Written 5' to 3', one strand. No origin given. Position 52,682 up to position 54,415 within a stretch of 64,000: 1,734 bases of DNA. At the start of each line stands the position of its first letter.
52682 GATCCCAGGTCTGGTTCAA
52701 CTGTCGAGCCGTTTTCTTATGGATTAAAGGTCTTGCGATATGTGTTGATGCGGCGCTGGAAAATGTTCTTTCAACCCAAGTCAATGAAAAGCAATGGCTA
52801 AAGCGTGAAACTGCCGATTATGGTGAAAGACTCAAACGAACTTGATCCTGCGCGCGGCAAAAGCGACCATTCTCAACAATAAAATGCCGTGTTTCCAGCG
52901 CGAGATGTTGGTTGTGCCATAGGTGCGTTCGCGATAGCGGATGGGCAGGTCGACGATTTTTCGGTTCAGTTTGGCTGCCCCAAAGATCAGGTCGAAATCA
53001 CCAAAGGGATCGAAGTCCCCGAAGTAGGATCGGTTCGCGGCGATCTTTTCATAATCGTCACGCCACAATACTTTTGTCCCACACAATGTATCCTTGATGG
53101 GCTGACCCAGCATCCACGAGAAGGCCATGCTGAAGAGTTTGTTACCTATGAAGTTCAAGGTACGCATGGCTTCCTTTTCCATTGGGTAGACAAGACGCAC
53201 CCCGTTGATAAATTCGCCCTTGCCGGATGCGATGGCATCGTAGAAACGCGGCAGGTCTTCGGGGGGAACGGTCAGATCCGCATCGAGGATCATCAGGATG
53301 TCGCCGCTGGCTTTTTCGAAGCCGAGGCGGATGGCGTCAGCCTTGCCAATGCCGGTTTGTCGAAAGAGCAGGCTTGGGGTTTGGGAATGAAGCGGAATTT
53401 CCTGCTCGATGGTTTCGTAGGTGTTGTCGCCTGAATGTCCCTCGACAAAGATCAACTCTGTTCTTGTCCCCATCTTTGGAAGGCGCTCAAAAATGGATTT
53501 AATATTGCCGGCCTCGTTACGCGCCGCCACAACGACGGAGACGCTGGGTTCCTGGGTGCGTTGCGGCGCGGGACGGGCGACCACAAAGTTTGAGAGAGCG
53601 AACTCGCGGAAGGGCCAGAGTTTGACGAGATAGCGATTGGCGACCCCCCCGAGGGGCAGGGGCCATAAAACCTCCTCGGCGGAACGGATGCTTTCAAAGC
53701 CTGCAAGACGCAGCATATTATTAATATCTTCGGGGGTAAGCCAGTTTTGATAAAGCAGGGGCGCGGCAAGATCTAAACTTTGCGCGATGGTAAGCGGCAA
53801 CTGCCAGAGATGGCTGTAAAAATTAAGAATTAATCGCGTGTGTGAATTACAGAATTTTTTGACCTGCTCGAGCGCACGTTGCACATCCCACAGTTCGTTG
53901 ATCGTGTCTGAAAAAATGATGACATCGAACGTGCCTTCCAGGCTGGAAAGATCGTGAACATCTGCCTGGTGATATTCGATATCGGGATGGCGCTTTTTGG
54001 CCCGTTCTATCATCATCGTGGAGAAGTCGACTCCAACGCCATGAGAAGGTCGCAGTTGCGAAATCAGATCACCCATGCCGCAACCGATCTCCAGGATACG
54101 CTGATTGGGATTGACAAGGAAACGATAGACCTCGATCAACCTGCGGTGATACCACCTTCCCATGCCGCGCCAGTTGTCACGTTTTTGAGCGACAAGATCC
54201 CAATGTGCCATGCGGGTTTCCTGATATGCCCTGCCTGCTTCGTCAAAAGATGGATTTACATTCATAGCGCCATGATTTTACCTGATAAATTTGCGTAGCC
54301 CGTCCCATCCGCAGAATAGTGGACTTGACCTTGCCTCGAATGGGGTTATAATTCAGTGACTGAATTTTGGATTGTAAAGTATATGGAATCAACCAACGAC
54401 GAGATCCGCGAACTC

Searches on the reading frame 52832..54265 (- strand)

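Call 12: search_protein_families(library=pfam, proteins=[window:52832-54265:-], max_evalue=0.001)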
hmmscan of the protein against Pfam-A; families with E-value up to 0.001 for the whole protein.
window:52832-54265:- (477 aa): 10 families
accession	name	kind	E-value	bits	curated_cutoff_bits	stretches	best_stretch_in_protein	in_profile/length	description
PF00535.33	Glycos_transf_2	-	6.3e-18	65.7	23.3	1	243-396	1-155/168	Glycosyl transferase family 2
PF13649.12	Methyltransf_25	-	7.4e-16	59.1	27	1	57-139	1-93/97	Methyltransferase domain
PF13489.12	Methyltransf_23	-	1.6e-15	57.7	27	1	37-192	3-161/164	Methyltransferase domain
PF13847.12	Methyltransf_31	-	2e-15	57.2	27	1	53-188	3-144/145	Methyltransferase domain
PF08241.18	Methyltransf_11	-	2.9e-13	50.7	21.2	1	58-142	1-90/95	Methyltransferase domain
PF08242.18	Methyltransf_12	-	7.3e-12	46.3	30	1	58-140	1-93/98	Methyltransferase domain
PF07021.18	MetW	-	4.1e-06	27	21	1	49-149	9-112/193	Methionine biosynthesis protein MetW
PF01209.24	Ubie_methyltran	-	1.3e-05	25.1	20.1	1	51-145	45-149/233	ubiE/COQ5 methyltransferase family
PF10111.15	Glyco_tranf_2_2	-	2.7e-05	24.2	27.3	1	244-362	2-123/276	Glycosyltransferase like family 2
PF05401.17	NodS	-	3.6e-05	24.1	24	1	41-146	29-143/201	Nodulation protein S (NodS)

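Call 13: search_protein_families(library=ncbifam, proteins=[window:52832-54265:-], max_evalue=0.001)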
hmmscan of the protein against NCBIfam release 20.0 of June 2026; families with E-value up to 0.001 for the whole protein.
window:52832-54265:- (477 aa): 33 families (the best 25 are shown)
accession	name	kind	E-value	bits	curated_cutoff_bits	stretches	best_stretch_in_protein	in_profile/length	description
TIGR04182.1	glyco_TIGR04182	equivalog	6.7e-26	91.4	325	1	242-466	2-213/293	S-layer glycoprotein N-glycosyltransferase AglJ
NF041391.1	DPhHxTase_Halo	equivalog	2.4e-12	46.3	375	1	249-454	4-192/213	dolichyl-phosphate hexose transferase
NF045667.1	MTase_DVU1556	equivalog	8.5e-12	45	155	1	39-191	10-161/213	DVU_1556 family methyltransferase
NF040539.1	AST_met_ArsM_2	exception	5.8e-11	42.7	240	1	51-147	54-163/262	putative arsinothricin biosynthesis methyltransferase ArsM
TIGR04283.1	glyco_like_mftF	equivalog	1e-10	41.6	182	1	242-345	1-97/221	TIGR04283 family arsenosugar biosynthesis glycosyltransferase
NF007986.1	PRK10714.1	equivalog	1.6e-10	40.5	529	1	241-348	7-118/316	undecaprenyl-phosphate 4-deoxy-4-formamido-L-arabinose transferase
TIGR02072.1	BioC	equivalog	2.4e-10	40.7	184.95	1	53-152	34-137/244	malonyl-ACP O-methyltransferase BioC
TIGR01934.1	MenG_MenH_UbiE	subfamily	3.2e-10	39.7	158.35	1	48-148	34-143/223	ubiquinone/menaquinone biosynthesis methyltransferase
NF047588.1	GlcsyltransPgfSStrep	equivalog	8.5e-10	38.3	500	1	242-414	3-173/308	glycosyltransferase PgfS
TIGR03937.1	PgaC_IcaA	equivalog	8.7e-10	38.1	422.3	1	232-333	37-138/407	poly-beta-1,6-N-acetyl-D-glucosamine synthase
NF001244.0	PRK00216.1-5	equivalog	1.8e-09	37.2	216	1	51-148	46-155/236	bifunctional demethylmenaquinone methyltransferase/2-methoxy-6-polyprenyl-1,4-benzoquinol methylase UbiE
NF043040.1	corrin_prot_MT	hypoth_equivalog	1.9e-09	37.3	180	1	47-147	35-147/216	corrinoid protein-associated methyltransferase CpaM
TIGR02081.1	metW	equivalog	3.2e-07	30.1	189.5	1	50-148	10-111/194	methionine biosynthesis protein MetW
NF041536.1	ArsM_DUF2284_UU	exception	6.3e-07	28.1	575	1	52-147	75-180/459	arsenite methyltransferase/DUF2284 domain selenoprotein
NF010496.0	PRK13915.1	equivalog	7.5e-07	28.5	262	1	226-333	23-129/307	glucosyl-3-phosphoglycerate synthase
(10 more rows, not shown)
